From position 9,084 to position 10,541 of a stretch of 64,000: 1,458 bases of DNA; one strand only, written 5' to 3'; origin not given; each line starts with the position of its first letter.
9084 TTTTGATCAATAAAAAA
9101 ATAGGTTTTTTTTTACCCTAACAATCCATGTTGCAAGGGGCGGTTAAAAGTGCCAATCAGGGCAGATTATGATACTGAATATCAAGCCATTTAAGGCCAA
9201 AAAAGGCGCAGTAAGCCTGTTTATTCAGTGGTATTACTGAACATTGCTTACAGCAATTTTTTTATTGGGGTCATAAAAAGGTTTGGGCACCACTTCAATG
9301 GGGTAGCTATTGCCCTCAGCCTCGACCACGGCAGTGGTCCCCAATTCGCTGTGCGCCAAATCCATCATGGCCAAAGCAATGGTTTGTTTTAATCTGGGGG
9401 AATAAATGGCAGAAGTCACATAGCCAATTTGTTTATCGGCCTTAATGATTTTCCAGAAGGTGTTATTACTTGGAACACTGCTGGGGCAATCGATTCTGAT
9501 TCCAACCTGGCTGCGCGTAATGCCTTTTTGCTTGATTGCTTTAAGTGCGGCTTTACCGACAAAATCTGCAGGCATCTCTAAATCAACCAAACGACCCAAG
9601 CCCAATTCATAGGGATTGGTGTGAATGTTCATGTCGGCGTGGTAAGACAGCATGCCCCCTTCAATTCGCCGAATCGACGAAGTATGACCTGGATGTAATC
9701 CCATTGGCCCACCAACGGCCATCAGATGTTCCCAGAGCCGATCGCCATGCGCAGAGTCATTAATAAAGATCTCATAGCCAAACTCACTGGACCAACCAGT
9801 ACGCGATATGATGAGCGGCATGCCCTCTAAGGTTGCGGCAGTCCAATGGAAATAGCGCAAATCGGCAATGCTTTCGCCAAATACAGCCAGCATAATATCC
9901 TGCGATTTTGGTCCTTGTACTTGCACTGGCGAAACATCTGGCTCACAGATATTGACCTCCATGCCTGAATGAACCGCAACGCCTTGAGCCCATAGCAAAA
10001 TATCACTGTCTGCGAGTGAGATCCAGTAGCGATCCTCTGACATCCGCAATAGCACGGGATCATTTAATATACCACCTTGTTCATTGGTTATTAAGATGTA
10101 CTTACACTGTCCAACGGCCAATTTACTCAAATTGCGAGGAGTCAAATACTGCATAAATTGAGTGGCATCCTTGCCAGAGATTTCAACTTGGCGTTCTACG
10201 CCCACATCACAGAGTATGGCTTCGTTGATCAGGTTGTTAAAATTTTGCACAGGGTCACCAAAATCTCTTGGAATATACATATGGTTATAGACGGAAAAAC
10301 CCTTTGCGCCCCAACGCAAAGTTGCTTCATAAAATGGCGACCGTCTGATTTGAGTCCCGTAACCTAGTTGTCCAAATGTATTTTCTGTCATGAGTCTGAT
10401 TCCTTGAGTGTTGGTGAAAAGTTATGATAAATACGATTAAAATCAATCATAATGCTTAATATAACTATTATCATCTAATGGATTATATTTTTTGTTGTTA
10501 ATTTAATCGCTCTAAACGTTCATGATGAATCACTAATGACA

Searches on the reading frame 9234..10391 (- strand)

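Call 51: search_protein_families(library=pfam, proteins=[window:9234-10391:-], max_evalue=0.00001)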
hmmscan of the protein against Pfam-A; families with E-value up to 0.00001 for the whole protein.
window:9234-10391:- (385 aa): 2 families
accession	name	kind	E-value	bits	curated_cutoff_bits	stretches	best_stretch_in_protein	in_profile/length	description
PF01571.26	GCV_T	-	4.7e-42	144.4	25.6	1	28-267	9-254/255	Aminomethyltransferase folate-binding domain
PF08669.17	GCV_T_C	-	1.2e-19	70.4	25.9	1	293-374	1-80/80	Glycine cleavage T-protein C-terminal barrel domain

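Call 92: search_protein_families(library=ncbifam, proteins=[window:9234-10391:-], max_evalue=1e-10)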
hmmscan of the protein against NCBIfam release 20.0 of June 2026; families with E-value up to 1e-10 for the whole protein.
window:9234-10391:- (385 aa): 7 families
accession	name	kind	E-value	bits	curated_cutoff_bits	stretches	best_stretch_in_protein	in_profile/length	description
NF009133.0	PRK12486.1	equivalog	9.6e-111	370.3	410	1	13-370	10-366/369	dimethylsulfoniopropionate demethylase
NF053776.1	TmaoDeMthMsil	equivalog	1.9e-64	218.5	1100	1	16-378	386-759/763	trimethylamine N-oxide demethylase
NF001567.0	PRK00389.1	subfamily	1.4e-57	195.3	300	1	14-378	2-358/359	glycine cleavage system aminomethyltransferase GcvT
TIGR00528.1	gcvT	equivalog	6.5e-48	163.5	235.85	1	16-373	2-360/362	glycine cleavage system aminomethyltransferase GcvT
TIGR01372.1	soxA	subfamily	8.2e-41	139.7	1164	1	57-377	656-991/996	sarcosine oxidase subunit alpha family protein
NF010093.0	PRK13579.1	equivalog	3.7e-39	134.6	459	1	56-375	50-366/371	glycine cleavage system aminomethyltransferase GcvT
NF047633.1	SyrngDmethDesA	equivalog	9.4e-18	63.9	800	0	57-244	46-246/453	syringate O-demethylase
